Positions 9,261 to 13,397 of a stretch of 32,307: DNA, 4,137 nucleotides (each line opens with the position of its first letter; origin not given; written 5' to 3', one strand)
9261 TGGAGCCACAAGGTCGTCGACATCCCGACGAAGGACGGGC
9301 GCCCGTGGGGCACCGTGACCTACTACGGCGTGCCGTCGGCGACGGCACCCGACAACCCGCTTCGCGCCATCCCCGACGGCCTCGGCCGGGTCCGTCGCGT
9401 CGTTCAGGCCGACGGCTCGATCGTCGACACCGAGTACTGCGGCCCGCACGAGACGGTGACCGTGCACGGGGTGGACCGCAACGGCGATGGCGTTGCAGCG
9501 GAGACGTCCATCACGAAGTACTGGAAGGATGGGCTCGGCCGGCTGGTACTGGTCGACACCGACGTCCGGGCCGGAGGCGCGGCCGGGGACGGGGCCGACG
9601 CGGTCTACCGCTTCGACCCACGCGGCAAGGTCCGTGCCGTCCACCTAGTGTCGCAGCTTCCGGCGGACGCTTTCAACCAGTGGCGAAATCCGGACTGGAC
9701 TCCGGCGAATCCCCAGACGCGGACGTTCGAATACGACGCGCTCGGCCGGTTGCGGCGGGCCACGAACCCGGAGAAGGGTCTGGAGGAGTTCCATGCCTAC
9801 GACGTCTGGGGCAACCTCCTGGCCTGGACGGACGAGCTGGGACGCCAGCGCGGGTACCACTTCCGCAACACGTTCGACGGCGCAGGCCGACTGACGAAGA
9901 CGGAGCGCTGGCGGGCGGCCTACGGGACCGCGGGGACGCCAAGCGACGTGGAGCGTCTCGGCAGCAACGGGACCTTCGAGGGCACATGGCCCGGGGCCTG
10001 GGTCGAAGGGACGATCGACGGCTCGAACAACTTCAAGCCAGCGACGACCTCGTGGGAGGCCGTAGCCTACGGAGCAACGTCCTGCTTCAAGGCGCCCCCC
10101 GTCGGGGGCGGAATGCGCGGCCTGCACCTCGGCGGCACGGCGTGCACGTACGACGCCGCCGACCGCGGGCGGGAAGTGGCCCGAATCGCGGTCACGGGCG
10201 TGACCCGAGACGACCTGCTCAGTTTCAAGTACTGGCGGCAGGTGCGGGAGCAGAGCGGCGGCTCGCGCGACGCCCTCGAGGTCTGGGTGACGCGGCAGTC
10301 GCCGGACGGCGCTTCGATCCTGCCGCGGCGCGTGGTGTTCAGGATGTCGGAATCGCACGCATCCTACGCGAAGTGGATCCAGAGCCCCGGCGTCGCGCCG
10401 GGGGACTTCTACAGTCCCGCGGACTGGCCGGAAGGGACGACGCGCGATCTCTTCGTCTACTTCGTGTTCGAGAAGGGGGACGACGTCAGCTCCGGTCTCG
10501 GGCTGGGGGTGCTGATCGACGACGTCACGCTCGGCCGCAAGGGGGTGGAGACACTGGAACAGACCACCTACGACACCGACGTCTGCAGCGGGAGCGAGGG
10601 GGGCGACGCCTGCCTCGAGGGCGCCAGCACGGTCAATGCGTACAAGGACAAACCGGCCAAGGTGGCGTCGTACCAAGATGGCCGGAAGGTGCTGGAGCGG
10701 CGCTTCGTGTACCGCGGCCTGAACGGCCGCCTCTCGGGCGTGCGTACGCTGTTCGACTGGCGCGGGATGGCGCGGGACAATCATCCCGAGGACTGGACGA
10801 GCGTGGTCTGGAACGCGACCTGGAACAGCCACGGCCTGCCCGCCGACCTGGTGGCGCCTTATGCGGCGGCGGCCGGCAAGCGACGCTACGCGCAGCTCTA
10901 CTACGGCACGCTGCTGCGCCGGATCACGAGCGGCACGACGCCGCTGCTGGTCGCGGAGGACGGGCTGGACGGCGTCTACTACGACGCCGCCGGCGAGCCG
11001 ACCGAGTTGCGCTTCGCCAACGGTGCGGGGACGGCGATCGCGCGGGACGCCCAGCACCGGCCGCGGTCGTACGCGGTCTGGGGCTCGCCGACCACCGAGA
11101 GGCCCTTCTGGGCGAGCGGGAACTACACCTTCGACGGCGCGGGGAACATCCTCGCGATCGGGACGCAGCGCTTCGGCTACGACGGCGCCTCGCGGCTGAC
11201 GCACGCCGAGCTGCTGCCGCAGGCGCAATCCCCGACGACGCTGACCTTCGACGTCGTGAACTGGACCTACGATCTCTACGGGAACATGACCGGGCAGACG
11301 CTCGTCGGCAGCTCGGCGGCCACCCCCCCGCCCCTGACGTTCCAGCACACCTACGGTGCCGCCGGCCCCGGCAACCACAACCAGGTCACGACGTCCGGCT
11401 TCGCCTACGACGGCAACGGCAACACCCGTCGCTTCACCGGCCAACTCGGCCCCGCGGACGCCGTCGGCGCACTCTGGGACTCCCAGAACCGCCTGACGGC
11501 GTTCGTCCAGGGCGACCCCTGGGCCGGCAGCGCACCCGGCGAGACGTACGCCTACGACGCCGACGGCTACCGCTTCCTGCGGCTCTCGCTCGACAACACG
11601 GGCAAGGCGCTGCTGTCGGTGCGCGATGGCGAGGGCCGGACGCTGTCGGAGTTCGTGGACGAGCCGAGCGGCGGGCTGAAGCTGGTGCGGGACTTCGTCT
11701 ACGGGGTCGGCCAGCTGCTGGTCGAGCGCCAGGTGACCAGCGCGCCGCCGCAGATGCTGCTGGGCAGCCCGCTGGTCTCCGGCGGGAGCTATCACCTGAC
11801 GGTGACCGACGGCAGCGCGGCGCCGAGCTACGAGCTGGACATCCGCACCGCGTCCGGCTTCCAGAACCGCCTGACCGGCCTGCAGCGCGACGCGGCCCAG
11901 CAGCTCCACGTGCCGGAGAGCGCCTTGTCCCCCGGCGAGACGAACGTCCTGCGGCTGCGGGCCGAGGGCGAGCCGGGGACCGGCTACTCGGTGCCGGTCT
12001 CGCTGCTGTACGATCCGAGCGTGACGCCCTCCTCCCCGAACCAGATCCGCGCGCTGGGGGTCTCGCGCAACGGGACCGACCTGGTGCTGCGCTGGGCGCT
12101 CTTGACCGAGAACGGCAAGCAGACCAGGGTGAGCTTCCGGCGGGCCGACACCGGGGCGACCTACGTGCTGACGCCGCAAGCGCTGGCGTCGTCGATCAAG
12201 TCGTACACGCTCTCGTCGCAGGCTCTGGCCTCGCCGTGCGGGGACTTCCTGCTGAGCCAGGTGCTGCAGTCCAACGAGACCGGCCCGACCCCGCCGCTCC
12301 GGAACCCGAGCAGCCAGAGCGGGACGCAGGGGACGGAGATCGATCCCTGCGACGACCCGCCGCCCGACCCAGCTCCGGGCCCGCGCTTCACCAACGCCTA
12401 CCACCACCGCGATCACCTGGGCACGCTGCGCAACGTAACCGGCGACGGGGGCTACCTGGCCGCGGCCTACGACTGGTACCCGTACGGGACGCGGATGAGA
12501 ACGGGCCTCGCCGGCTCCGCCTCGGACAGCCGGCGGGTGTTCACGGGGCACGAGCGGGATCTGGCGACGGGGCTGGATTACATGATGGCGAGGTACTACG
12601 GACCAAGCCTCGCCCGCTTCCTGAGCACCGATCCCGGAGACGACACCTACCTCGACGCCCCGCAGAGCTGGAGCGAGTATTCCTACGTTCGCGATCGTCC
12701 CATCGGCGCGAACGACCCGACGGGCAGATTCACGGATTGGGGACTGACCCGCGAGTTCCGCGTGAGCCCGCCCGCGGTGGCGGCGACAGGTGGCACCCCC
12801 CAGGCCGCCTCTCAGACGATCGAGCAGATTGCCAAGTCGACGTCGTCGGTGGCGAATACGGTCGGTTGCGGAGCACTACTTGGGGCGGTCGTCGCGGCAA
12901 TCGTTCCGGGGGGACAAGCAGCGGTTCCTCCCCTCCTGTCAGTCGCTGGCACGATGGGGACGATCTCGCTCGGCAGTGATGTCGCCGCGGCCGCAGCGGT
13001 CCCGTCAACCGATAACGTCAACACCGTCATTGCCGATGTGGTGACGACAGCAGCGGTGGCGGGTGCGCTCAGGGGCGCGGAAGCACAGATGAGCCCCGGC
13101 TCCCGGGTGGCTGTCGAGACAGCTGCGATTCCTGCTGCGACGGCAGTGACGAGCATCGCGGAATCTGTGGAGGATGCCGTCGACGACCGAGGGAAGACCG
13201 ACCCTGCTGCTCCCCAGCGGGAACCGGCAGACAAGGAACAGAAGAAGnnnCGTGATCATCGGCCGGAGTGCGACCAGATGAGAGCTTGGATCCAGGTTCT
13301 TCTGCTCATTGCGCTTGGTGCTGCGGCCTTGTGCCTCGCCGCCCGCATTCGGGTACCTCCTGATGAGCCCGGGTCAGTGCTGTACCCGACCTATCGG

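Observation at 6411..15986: Sec-signal Rhs polymorphic-toxin locus (main toxin/immunity + orphan toxin/immunity) with no T6SS, PAAR or VgrG context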

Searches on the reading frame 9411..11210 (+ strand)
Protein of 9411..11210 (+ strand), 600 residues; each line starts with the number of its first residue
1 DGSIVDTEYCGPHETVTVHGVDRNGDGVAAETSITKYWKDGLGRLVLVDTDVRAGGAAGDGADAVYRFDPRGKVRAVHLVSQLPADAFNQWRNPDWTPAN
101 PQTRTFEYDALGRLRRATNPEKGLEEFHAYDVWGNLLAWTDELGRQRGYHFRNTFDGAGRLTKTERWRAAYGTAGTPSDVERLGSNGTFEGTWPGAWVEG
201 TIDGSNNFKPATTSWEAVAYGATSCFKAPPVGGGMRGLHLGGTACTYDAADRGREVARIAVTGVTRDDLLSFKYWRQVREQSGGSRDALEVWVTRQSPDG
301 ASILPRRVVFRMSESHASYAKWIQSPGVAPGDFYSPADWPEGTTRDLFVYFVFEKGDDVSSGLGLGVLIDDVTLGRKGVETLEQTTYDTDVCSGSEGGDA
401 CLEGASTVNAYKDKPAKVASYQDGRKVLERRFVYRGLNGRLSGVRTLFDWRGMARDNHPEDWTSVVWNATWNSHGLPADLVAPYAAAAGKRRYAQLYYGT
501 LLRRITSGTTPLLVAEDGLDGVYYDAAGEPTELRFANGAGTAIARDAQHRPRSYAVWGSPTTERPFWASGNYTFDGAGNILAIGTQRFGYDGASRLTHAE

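Call 15: search_protein_families(library=pfam, proteins=[window:9411-11210:+], max_evalue=5)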
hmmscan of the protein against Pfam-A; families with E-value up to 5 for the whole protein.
window:9411-11210:+ (600 aa): 1 family
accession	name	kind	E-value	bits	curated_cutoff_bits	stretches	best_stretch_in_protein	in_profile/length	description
PF05593.20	RHS_repeat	-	1.3e-12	48.2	22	4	130-164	1-31/38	RHS Repeat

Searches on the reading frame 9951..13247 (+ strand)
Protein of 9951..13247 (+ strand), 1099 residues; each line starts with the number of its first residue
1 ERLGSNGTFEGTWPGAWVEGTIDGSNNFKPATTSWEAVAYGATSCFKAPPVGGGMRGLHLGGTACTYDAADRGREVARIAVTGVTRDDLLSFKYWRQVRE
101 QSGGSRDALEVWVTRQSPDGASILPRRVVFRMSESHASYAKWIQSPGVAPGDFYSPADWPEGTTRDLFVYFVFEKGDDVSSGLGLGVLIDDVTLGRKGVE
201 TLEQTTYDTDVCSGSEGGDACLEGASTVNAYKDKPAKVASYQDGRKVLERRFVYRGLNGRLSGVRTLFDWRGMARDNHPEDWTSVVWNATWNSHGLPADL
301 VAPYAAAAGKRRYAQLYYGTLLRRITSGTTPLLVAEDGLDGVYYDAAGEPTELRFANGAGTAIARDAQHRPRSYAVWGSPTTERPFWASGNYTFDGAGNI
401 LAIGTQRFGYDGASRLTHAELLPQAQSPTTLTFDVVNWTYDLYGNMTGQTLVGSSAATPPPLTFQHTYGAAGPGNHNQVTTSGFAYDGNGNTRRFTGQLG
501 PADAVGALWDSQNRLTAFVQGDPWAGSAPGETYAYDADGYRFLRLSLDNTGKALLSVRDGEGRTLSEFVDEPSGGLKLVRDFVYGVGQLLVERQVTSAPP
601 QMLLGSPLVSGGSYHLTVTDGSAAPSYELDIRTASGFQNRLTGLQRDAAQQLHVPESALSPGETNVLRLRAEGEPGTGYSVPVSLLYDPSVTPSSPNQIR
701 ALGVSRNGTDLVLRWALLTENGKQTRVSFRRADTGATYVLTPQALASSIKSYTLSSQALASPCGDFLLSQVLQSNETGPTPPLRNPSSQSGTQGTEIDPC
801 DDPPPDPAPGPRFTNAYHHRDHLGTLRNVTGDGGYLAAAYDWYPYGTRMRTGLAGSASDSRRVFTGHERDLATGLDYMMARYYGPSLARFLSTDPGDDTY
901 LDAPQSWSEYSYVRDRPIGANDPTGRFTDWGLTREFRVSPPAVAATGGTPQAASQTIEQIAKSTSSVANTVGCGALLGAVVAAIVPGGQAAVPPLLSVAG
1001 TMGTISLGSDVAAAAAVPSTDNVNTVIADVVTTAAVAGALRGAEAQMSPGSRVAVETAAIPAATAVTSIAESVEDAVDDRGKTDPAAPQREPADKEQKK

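Call 52: predict_structure(alignment_id=A2)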
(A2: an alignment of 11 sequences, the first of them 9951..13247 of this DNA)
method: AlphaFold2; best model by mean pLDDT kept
length: 1099 residues; sequences in the alignment: 11
mean_pLDDT: 60.0   pTM: 0.51
mean pLDDT of the five models: 60.0, 54.7, 52.6, 52.2, 51.9
residues with pLDDT >= 90: 64; 70-90: 431; 50-70: 223; < 50: 381
segments of 3 or more residues with pLDDT < 50: 209-232, 255-262, 287-310, 380-383, 425-428, 788-799, 801-1099
pLDDT, mean of each block of 10 residues (from residue 1): 79 77 88 86 71 77 80 90 86 86 77 79 84 82 81 80 87 88 86 73 65 38 37 63 72 50 61 63 44 34 37 60 67 64 78 77 80 73 62 78 85 80 54 74 65 55 58 58 60 63 70 75 77 75 70 73 73 68 70 65 87 85 73 79 84 91 86 62 87 86 81 88 88 78 86 70 79 80 63 39 31 22 26 30 28 28 23 28 24 26 23 21 23 24 29 31 27 29 28 23 22 23 26 29 31 32 35 34 34 30
secondary structure, 60 per line:
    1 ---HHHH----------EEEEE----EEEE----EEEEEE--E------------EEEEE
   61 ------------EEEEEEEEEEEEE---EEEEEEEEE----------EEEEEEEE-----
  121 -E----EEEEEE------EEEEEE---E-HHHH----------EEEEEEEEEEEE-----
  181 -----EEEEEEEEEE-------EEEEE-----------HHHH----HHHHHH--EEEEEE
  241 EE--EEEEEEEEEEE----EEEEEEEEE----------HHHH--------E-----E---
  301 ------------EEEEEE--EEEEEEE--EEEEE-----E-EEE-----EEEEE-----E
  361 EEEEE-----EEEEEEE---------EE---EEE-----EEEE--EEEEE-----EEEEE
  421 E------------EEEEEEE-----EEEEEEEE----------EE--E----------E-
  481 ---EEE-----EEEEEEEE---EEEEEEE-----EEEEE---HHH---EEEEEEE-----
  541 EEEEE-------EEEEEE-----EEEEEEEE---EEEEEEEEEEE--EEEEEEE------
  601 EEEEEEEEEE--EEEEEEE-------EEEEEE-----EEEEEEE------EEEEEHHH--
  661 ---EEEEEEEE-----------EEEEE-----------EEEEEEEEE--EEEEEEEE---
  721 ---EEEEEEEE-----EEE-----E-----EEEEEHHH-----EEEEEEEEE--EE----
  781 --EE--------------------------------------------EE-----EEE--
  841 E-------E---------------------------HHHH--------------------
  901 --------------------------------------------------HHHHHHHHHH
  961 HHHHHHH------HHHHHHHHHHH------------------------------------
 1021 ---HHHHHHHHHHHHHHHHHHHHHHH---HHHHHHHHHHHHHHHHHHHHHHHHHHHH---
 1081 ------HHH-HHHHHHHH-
elements in order (helices of 4 or more, strands of 3 or more residues): H4-7 E18-22 E27-30 E35-40 E56-60 E73-85 E89-97 E108-115 E127-132 E139-144 H150-153 E164-175 E186-195 E203-207 H219-222 H227-232 E235-242 E245-255 E260-268 H279-282 E313-318 E321-327 E330-334 E342-344 E350-354 E360-365 E371-377 E392-394 E400-403 E406-410 E416-421 E434-440 E446-453 E484-486 E492-499 E503-509 E515-519 E529-535 E541-545 E553-558 E564-571 E575-585 E588-594 E601-610 E613-619 E627-632 E638-644 E651-655 E664-671 E683-687 E699-707 E710-717 E724-731 E737-739 E751-755 E764-772 E836-838 H877-880 H951-967 H974-984 H1024-1046 H1050-1077 H1091-1098
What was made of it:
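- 9909..10565 (+): MAM/jelly-roll-like beta-sandwich inserted in the shell (aa ~1167-1385). AF2 model 2, residues 18-207, pLDDT 77-90 (call 52).
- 11748..12320 (+): Tandem FN3-like domains inserted just before the core (aa ~1780-1970). AF2 pLDDT 80-90 (call 52).
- AF2 confidence for the core and tip is below 35 (call 52), and cage closure was not modelled.
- Tried and rejected: Structure limits: the AF2 core and tip came out at pLDDT below 35, so there is no fold inference for the tips (call 52).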

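Call 56: fold_search(model_id=the predicted structure, library=pdb)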
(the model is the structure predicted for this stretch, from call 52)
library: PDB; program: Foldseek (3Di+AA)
matches with E <= 10: 1741; with E <= 0.001: 181
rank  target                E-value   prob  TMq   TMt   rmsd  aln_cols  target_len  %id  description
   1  8uy4_A                2.2e-10  1.00  0.17  0.14  24.8       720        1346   12  Acinetobacter baumannii Tse15 Rhs effector (released 2024-10-09)
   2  7q97_A                4.7e-10  1.00  0.12  0.12  30.2      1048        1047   13  Structure of the bacterial type VI secretion system effector RhsA. (released 2021-12-22)
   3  8qjd_B                5.9e-10  1.00  0.12  0.12  21.6       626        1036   12  T6SS-linked Rhs repeat protein - Salmonella bongori Rhs-core domain (released 2024-09-25)
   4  7pq5                  6.2e-10  1.00  0.16  0.17  23.5       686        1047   14  Photorhabdus laumondii T6SS-associated Rhs protein carrying the Tre23 toxin domain (released 2021-12-01)
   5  8qjb_A                5.9e-09  1.00  0.12  0.13  28.7       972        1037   10  T6SS-linked Rhs repeat protein - Salmonella bongori Rhs-core domain extended N-terminus (released 2024-09-25)
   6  9ifo_A                2.4e-08  1.00  0.15  0.12  31.1       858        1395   14  Structure of Teneurin-Like Protein (TLP) (released 2026-03-11)
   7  5kis_B                3.8e-08  1.00  0.15  0.21  22.7       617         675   13  YenB/RHS2 complex (released 2017-08-09)
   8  6l7i_G                5.7e-08  1.00  0.18  0.27  18.1       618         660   13  Signal substraction of TcdB1-TccC2 and part of TcdA1 (released 2021-03-31)
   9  8q6t_I                2.1e-07  0.98  0.08  0.09  55.9       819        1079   12  Helical reconstruction of the relaxed thick filament from FIB milled left ventricular mouse myofibrils (released 2023-11-01)
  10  8fia_A                2.9e-07  1.00  0.17  0.12  28.6       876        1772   10  The structure of fly Teneurin self assembly (released 2023-05-03)
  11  8iyk_F                4.2e-07  0.89  0.08  0.10  38.0       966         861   11  Tail tip conformation 1 of phage lambda tail (released 2023-10-18)
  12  4igl_D                8.3e-07  1.00  0.18  0.27  18.5       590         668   13  Structure of the RHS-repeat containing BC component of the secreted ABC toxin complex from Yersinia entomophaga (released 2013-08-07)
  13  6cmx_A                1.1e-06  0.99  0.13  0.11  34.9       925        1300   11  Human Teneurin 2 extra-cellular region (released 2018-07-25)
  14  8r50_A                1.5e-06  1.00  0.13  0.09  23.3       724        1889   10  Mouse teneurin-3 compact dimer - A1B1 isoform (released 2024-05-08)
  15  4igl_B                2.0e-06  1.00  0.18  0.27  16.7       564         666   14  Structure of the RHS-repeat containing BC component of the secreted ABC toxin complex from Yersinia entomophaga (released 2013-08-07)
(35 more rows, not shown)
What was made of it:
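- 9909..10565 (+): Foldseek meprin alpha hits (call 56).
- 11748..12320 (+): Foldseek fibronectin FN3 tandems (call 56).
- The shell carries adhesion-type inserts, MAM-like and FN3 (call 56).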
